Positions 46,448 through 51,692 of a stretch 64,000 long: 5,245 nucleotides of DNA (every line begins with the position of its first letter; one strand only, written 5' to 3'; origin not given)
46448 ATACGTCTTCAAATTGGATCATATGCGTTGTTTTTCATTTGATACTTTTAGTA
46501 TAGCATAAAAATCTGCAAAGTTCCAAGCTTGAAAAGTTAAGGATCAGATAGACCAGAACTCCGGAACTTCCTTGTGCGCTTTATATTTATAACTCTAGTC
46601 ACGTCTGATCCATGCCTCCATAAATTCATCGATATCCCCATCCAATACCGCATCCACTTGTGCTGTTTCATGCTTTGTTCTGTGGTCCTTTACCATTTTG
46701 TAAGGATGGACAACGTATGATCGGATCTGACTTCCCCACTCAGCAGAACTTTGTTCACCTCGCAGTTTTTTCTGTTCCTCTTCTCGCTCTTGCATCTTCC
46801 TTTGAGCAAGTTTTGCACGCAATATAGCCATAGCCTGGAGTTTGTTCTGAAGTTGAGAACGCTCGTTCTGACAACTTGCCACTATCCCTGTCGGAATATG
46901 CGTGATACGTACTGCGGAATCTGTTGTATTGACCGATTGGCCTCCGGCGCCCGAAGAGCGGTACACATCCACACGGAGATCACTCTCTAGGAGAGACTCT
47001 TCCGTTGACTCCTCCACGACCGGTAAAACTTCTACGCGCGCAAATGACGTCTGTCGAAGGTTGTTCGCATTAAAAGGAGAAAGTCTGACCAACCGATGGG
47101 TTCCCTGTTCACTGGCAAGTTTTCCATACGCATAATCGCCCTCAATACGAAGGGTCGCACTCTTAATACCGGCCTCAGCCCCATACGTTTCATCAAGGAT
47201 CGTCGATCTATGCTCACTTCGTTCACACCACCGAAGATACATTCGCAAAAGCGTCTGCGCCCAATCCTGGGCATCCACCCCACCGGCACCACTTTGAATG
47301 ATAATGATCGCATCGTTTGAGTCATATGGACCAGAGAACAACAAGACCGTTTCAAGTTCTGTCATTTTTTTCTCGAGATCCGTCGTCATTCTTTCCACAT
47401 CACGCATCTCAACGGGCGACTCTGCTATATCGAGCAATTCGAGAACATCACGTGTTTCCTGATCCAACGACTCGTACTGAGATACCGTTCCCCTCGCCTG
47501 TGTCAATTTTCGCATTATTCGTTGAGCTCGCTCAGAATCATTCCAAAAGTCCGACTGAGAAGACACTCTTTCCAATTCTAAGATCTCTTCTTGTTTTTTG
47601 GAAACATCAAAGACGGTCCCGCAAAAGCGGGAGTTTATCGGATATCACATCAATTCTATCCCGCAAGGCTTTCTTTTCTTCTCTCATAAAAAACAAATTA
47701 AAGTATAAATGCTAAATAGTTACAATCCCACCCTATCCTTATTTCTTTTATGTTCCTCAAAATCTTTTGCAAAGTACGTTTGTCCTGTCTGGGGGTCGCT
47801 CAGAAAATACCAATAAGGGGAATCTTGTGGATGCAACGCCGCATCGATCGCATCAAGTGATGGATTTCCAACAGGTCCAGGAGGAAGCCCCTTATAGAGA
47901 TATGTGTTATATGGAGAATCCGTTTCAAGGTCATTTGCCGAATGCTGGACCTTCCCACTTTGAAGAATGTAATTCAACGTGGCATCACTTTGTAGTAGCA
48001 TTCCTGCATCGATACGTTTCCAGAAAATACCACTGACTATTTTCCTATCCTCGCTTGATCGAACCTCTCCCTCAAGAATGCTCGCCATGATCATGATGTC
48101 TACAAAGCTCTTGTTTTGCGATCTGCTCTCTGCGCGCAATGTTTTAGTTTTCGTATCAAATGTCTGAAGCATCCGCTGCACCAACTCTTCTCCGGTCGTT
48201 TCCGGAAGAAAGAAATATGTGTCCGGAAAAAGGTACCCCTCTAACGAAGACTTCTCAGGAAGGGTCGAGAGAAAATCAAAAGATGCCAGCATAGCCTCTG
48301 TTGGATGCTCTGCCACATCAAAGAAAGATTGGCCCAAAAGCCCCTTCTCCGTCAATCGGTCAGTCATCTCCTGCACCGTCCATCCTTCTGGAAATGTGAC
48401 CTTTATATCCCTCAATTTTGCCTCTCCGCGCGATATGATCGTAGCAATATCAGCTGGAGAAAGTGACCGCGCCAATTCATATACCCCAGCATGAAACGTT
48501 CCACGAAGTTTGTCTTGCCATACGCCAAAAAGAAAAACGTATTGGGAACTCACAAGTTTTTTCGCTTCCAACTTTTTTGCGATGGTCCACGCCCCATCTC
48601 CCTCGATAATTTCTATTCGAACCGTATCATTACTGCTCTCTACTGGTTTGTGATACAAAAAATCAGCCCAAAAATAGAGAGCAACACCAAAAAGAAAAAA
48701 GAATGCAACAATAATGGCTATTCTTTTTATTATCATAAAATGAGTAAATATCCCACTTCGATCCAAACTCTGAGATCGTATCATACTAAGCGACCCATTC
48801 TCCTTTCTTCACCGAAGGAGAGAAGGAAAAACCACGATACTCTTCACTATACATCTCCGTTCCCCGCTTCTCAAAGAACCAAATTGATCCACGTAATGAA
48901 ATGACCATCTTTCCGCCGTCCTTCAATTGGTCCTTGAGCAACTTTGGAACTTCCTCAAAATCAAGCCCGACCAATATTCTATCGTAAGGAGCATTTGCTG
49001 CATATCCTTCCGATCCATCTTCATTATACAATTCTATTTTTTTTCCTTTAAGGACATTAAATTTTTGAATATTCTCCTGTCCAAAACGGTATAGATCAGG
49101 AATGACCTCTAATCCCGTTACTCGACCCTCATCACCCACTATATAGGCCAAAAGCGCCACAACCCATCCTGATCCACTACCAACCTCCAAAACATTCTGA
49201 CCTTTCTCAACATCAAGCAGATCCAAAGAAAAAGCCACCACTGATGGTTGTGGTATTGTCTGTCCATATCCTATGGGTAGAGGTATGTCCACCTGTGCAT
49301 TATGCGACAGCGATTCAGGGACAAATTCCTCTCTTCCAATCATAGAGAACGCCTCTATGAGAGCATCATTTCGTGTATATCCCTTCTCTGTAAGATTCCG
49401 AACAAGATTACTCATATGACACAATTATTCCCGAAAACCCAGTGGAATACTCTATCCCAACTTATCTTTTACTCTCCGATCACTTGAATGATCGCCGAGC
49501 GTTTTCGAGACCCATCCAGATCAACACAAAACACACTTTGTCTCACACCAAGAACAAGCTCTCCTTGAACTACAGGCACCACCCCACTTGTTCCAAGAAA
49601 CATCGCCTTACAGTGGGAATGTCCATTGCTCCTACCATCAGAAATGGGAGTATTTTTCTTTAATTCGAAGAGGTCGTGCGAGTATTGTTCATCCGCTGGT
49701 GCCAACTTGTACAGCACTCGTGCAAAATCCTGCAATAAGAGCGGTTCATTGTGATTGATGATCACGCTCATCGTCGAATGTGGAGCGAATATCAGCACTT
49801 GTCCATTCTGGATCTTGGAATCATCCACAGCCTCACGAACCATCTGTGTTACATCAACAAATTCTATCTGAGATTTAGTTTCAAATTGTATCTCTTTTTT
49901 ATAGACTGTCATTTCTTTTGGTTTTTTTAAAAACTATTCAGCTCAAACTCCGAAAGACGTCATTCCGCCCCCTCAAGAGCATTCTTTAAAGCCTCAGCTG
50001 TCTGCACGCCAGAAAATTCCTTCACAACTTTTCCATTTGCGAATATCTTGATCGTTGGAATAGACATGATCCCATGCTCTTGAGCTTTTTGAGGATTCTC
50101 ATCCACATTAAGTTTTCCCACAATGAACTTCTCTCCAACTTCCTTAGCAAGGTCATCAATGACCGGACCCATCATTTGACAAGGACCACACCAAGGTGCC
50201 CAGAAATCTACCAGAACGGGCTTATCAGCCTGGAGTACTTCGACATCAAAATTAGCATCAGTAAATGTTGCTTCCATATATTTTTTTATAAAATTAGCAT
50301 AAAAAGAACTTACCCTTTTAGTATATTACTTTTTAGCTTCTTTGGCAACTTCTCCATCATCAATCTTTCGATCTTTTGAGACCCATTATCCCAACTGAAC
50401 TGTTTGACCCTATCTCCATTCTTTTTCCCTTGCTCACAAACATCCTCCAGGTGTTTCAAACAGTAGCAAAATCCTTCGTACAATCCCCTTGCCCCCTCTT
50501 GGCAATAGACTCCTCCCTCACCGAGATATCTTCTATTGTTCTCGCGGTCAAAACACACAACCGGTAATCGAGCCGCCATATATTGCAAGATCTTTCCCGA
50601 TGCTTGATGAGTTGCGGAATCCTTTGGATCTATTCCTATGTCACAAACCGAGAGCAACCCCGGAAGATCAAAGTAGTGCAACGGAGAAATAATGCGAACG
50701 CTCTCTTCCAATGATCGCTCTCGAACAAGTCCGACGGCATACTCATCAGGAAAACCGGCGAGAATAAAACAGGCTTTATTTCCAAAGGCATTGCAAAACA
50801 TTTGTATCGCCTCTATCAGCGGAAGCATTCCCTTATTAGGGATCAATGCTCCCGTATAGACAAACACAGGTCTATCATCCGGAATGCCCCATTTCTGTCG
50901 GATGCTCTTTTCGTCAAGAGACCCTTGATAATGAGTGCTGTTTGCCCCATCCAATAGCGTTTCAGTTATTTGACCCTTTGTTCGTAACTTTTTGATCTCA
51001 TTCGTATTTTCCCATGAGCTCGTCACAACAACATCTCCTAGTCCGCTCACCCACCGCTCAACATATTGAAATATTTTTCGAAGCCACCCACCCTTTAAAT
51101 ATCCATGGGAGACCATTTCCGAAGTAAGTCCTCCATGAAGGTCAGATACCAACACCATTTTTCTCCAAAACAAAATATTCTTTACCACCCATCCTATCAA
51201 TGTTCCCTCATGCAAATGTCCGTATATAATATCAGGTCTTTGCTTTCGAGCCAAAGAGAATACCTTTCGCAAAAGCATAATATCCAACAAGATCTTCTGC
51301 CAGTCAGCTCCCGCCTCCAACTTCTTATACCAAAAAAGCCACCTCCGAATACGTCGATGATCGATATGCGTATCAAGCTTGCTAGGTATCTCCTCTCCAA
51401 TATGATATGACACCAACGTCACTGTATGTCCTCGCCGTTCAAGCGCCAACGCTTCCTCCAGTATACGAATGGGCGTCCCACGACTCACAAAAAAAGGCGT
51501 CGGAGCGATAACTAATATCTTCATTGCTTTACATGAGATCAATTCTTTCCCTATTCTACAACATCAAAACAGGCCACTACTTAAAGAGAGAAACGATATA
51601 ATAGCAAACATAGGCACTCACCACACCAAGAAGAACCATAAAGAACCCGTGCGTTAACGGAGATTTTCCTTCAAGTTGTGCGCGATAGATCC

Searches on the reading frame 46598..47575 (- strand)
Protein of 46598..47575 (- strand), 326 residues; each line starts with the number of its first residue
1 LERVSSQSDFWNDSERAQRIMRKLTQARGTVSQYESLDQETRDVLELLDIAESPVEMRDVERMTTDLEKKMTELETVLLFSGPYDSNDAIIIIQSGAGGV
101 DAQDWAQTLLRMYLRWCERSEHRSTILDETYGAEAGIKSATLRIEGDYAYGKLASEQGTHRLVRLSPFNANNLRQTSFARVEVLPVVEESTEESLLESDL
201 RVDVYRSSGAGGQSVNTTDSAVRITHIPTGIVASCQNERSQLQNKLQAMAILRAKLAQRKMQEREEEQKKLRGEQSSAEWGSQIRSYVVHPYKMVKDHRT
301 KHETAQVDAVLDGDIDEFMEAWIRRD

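Call 8: search_protein_families(library=pfam, proteins=[window:46598-47575:-], max_evalue=0.001)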
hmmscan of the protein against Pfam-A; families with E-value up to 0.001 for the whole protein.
window:46598-47575:- (326 aa): 2 families
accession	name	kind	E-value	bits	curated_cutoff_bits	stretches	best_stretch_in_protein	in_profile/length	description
PF03462.23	PCRF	-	2.6e-48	164.9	24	1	3-181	10-194/194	PCRF domain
PF00472.26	RF-1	-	5.8e-41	139.5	35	1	194-299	6-116/116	RF-1 domain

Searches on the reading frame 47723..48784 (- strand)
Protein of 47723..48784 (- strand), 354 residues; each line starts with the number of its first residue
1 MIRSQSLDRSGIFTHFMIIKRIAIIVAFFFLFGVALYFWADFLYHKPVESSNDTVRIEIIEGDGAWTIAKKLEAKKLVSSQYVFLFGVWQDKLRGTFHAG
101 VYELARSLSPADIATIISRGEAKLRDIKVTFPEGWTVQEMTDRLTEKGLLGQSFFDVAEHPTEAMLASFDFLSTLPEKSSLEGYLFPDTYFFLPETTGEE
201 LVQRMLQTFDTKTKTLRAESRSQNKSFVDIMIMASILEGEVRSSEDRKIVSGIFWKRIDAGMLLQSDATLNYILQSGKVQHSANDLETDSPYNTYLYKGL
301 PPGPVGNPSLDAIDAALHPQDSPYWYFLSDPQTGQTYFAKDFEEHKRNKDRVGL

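Call 8: search_protein_families(library=pfam, proteins=[window:47723-48784:-], max_evalue=0.001)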
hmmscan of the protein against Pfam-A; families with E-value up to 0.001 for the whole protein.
window:47723-48784:- (354 aa): 1 family
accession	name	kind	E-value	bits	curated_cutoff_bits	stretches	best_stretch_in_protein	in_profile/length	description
PF02618.21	YceG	-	5.2e-78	262.7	32.4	1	57-350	1-274/275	YceG-like family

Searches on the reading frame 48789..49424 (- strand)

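Call 8: search_protein_families(library=pfam, proteins=[window:48789-49424:-], max_evalue=0.001)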
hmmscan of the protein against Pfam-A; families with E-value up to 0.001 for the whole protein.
window:48789-49424:- (212 aa): 6 families
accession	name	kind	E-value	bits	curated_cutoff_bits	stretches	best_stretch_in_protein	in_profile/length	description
PF01135.25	PCMT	-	2.6e-49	168.3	20.3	1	5-178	4-174/210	Protein-L-isoaspartate(D-aspartate) O-methyltransferase (PCMT)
PF13649.12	Methyltransf_25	-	2.1e-05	25.5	27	1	78-160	1-78/97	Methyltransferase domain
PF01596.23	Methyltransf_3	-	6.8e-05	22.7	22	1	69-138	39-106/204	O-methyltransferase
PF13847.12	Methyltransf_31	-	0.00017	21.7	27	1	73-124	2-53/145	Methyltransferase domain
PF01209.24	Ubie_methyltran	-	0.00051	19.9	20.1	1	67-173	40-149/233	ubiE/COQ5 methyltransferase family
PF00398.26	RrnaAD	-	0.00082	19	24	0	60-137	16-85/263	Ribosomal RNA adenine dimethylase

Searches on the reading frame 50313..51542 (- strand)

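Call 81: search_protein_families(library=pfam, proteins=[window:50313-51542:-], max_evalue=0.0001)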
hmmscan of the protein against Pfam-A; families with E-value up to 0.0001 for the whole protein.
window:50313-51542:- (410 aa): 4 families
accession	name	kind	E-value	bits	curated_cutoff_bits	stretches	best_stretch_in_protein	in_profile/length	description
PF00534.26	Glycos_transf_1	-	9.2e-12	45.3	26.4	1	211-344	2-135/172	Glycosyl transferases group 1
PF13692.12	Glyco_trans_1_4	-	2.4e-11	44.5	27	1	224-357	1-135/142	Glycosyl transferases group 1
PF13439.12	Glyco_transf_4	-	1.9e-10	41.5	28.5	1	24-185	5-150/170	Glycosyltransferase Family 4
PF13579.12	Glyco_trans_4_4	-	1.3e-09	39.1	29.7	1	23-176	3-135/158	Glycosyl transferase 4-like domain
